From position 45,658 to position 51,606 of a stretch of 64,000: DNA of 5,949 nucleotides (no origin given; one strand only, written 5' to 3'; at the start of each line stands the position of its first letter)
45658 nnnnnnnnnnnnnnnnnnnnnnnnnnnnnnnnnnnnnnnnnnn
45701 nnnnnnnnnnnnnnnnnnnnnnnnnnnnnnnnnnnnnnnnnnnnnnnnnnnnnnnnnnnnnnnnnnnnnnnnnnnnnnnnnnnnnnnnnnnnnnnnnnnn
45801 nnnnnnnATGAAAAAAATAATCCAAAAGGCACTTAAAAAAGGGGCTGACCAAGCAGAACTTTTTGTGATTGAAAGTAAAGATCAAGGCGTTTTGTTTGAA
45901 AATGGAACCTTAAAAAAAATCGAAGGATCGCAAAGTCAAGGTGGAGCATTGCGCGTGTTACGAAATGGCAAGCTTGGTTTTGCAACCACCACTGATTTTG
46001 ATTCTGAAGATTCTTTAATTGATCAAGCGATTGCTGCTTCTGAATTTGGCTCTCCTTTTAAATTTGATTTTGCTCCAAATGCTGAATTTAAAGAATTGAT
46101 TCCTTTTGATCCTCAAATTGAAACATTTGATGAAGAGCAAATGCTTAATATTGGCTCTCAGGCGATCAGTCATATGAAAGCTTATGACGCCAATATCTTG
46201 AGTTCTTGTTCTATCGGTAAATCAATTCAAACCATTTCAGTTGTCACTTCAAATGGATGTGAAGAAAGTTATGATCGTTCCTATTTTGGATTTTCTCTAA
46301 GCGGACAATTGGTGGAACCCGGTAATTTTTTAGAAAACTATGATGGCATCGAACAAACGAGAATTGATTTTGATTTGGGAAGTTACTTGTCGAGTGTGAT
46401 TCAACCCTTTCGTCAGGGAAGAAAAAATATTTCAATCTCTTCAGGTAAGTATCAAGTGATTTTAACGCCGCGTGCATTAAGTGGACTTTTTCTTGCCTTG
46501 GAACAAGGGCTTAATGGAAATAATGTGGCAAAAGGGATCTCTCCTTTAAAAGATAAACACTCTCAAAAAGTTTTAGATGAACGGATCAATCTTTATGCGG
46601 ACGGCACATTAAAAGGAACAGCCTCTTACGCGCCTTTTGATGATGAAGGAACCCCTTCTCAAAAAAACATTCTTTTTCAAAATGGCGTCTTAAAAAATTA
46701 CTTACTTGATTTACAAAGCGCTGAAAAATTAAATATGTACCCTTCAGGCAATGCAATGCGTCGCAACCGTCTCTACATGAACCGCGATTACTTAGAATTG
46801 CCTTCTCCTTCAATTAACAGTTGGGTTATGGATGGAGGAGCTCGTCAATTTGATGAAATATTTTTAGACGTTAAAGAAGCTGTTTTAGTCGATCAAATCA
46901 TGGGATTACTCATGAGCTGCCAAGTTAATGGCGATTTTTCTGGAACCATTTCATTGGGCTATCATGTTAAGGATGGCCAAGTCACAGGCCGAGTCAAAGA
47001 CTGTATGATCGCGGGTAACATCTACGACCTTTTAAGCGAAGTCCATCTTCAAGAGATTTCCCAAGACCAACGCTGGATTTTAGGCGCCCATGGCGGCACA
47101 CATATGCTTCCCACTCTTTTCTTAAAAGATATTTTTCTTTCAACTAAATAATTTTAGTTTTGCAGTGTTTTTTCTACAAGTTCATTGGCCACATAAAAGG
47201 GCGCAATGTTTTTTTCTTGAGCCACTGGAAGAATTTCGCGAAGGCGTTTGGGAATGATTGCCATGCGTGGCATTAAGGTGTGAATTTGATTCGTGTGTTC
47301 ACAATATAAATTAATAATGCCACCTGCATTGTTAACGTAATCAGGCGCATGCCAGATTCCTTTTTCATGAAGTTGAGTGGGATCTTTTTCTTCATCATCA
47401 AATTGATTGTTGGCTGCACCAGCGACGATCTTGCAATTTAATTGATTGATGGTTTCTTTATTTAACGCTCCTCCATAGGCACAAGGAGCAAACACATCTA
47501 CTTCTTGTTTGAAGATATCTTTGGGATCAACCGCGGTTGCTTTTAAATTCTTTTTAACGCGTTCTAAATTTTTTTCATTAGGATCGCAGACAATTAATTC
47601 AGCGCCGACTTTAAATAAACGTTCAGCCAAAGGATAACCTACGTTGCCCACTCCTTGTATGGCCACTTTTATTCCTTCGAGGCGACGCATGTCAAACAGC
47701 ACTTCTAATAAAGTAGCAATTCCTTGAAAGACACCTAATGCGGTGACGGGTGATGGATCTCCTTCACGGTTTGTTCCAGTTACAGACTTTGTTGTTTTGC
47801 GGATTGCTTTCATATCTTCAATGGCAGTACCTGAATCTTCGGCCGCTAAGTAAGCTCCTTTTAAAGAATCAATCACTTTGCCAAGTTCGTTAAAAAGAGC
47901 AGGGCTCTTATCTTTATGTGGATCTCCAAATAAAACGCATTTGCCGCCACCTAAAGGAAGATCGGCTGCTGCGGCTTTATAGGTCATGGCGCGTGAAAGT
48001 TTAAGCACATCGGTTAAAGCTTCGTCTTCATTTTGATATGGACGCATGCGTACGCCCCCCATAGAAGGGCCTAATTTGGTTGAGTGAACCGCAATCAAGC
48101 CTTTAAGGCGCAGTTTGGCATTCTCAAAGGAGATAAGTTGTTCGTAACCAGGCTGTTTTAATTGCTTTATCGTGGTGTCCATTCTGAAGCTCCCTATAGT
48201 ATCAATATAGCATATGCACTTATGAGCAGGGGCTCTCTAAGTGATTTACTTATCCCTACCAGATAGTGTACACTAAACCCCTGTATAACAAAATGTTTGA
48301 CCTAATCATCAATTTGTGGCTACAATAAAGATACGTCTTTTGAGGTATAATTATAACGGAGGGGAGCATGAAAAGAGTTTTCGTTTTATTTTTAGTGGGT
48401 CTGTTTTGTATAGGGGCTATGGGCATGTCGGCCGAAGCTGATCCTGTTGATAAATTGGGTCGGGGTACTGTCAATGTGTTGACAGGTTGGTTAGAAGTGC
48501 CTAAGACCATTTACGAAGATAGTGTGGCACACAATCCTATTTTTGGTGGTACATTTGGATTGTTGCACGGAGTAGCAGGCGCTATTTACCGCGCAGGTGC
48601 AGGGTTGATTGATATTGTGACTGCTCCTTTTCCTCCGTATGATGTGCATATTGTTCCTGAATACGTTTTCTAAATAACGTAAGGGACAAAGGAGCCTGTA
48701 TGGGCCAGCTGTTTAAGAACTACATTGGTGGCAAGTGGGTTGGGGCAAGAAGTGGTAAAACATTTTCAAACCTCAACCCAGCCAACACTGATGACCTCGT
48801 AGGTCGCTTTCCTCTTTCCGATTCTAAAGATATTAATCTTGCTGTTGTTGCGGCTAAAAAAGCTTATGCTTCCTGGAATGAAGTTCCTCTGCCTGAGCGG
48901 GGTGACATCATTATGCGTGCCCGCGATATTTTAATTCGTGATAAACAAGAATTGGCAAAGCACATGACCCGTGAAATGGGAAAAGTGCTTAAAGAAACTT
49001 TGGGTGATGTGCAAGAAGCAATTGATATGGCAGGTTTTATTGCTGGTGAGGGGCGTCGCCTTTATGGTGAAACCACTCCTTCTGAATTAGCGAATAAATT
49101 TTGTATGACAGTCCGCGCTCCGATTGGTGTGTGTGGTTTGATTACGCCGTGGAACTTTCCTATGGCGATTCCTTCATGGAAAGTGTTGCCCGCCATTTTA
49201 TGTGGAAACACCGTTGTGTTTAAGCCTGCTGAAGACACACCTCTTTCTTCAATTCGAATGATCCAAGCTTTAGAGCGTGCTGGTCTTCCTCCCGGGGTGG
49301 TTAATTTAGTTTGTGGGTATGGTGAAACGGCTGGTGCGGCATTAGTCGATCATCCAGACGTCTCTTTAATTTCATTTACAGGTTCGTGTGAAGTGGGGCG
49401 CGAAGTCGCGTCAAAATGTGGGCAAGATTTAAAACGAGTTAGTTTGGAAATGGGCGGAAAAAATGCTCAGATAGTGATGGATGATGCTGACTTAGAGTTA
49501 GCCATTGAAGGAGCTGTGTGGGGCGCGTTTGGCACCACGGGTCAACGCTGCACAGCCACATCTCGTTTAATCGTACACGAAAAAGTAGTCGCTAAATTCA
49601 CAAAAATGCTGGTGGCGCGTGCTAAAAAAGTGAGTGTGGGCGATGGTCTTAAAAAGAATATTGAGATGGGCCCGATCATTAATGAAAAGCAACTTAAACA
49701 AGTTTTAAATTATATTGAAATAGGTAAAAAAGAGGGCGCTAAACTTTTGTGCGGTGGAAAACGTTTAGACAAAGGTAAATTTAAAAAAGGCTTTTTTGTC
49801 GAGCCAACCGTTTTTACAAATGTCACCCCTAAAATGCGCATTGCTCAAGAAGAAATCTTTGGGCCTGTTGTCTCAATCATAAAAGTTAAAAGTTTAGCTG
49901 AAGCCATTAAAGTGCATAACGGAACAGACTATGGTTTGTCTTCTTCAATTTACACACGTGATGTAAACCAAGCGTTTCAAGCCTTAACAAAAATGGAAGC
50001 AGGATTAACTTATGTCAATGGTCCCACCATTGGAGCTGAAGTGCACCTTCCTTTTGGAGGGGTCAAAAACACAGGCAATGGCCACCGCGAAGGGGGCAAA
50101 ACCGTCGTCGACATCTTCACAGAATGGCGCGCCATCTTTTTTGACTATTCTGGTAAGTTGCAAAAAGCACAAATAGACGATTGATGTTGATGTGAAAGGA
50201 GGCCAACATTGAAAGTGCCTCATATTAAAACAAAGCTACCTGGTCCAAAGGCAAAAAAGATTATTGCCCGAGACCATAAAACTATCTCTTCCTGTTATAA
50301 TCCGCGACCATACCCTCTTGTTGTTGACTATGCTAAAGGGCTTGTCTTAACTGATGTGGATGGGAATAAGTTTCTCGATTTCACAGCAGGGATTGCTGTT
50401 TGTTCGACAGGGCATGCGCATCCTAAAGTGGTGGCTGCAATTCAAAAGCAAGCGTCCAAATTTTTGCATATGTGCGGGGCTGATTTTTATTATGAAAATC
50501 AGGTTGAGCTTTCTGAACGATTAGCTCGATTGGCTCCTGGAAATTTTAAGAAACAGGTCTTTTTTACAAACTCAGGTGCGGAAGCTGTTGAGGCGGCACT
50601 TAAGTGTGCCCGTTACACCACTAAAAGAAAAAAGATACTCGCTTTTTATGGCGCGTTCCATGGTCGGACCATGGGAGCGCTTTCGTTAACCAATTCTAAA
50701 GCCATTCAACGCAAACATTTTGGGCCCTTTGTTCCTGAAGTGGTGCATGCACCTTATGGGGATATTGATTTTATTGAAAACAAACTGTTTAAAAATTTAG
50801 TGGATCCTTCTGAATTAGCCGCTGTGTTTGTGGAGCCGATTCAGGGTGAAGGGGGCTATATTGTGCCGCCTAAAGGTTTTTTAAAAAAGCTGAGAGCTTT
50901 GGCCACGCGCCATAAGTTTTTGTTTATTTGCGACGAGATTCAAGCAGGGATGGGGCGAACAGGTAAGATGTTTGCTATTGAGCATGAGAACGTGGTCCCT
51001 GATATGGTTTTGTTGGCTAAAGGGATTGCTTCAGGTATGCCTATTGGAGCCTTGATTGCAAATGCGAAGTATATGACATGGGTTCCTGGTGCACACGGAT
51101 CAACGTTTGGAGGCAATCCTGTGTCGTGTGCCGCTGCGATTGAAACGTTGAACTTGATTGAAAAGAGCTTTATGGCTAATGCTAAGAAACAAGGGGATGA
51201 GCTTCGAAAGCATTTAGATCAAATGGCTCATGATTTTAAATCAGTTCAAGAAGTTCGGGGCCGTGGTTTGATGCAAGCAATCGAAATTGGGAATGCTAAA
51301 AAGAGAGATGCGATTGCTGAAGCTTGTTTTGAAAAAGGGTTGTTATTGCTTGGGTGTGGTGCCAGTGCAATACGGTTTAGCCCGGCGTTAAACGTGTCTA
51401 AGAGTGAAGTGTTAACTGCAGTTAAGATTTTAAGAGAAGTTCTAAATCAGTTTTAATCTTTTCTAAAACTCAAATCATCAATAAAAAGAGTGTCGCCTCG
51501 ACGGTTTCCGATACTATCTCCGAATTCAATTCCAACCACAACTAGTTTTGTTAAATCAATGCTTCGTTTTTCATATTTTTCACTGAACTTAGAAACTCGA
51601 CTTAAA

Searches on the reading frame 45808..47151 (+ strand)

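Call 69: search_protein_families(library=pfam, proteins=[window:45808-47151:+], max_evalue=0.00001)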
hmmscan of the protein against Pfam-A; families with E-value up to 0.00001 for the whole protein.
window:45808-47151:+ (447 aa): 2 families
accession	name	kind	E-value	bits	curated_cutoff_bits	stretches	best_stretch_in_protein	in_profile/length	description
PF19289.4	PmbA_TldD_3rd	-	2.4e-56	190.8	22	1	212-442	1-216/220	PmbA/TldA metallopeptidase C-terminal domain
PF01523.21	PmbA_TldD_1st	-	1.6e-13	51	20.9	1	16-77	1-64/65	PmbA/TldA metallopeptidase domain 1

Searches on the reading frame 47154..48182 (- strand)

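Call 69: search_protein_families(library=pfam, proteins=[window:47154-48182:-], max_evalue=0.00001)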
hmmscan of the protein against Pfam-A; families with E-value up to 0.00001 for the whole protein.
window:47154-48182:- (342 aa): 2 families
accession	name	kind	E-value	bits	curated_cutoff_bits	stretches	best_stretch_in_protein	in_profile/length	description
PF02812.23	ELFV_dehydrog_N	-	2.7e-24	85.8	25.3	1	26-132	21-128/129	Glu/Leu/Phe/Val dehydrogenase, dimerisation domain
PF00208.27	ELFV_dehydrog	-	1.2e-19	71.5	23.4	1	146-318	9-203/241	Glutamate/Leucine/Phenylalanine/Valine dehydrogenase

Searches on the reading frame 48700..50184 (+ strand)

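Call 34: search_protein_families(library=ncbifam, proteins=[window:48700-50184:+], max_evalue=0.00001)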
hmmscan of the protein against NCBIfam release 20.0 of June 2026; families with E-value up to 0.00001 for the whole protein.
window:48700-50184:+ (494 aa): 45 families (the best 25 are shown)
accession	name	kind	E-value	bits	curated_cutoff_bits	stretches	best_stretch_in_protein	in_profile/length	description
NF042993.1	AlphKGSA_gudD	equivalog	1.8e-171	571.1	770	1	4-480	3-479/481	alpha-ketoglutaric semialdehyde dehydrogenase GucD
NF052305.1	DioxValDhHalo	equivalog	1.7e-160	535.1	750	1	1-483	1-483/483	2,5-dioxovalerate dehydrogenase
TIGR01804.1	BADH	equivalog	2.5e-143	478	668.6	1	8-475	1-465/467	betaine-aldehyde dehydrogenase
TIGR02299.1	HpaE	equivalog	3.2e-140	467.9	638.35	1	6-480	2-475/488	5-carboxymethyl-2-hydroxymuconate semialdehyde dehydrogenase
NF009725.0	PRK13252.1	equivalog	2.7e-134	448.2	593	1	6-482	8-480/488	betaine-aldehyde dehydrogenase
NF002852.0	PRK03137.1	subfamily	8.6e-128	427.3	648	1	2-478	34-509/514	L-glutamate gamma-semialdehyde dehydrogenase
NF045736.1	PaDhStyDRhodo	equivalog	7.7e-124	413.8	800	1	7-475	5-471/479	phenylacetaldehyde dehydrogenase StyD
NF045735.1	PaDhStyDPseudo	equivalog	9.3e-124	413.7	850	1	8-483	6-483/483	phenylacetaldehyde dehydrogenase StyD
NF010000.0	PRK13473.1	subfamily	1.9e-120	402.7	615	1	6-462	4-454/475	aminobutyraldehyde dehydrogenase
NF050084.1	pip_6_carb_DH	equivalog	1.9e-119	399.7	730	1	31-491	7-470/475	L-piperidine-6-carboxylate dehydrogenase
TIGR01780.1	SSADH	subfamily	6.4e-119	397.8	646.35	1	26-475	3-446/448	succinate-semialdehyde dehydrogenase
TIGR01237.1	D1pyr5carbox2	equivalog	1.6e-118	396.7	659.65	1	2-478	30-506/511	L-glutamate gamma-semialdehyde dehydrogenase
NF006916.0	PRK09407.1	equivalog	4.8e-114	381.8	521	1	21-480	35-491/526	succinic semialdehyde dehydrogenase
NF040648.1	lactal_redase_Meth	equivalog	1.7e-112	376.8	650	1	9-481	3-462/463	lactaldehyde dehydrogenase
NF008415.0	PRK11241.1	equivalog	2.5e-111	372.8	828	1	6-475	12-474/482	NADP-dependent succinate-semialdehyde dehydrogenase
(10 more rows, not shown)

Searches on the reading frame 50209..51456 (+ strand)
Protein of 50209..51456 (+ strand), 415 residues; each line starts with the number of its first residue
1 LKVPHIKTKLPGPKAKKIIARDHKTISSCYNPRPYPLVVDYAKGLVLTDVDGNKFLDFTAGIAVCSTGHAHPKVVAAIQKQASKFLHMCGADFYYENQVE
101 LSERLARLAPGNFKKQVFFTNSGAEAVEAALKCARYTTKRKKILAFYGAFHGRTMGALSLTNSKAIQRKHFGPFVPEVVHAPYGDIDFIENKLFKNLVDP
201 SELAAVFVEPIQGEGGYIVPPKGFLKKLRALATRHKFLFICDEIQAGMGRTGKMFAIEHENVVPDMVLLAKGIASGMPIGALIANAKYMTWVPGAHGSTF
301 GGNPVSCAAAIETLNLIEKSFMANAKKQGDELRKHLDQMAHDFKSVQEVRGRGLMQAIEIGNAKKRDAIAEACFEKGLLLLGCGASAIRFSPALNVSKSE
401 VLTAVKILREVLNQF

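Call 69: search_protein_families(library=pfam, proteins=[window:50209-51456:+], max_evalue=0.00001)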
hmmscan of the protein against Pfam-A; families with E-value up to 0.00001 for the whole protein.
window:50209-51456:+ (415 aa): 1 family
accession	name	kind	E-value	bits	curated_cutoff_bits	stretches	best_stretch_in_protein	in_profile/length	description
PF00202.27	Aminotran_3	-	1.5e-121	406.4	30.5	1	34-412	8-403/403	Aminotransferase class-III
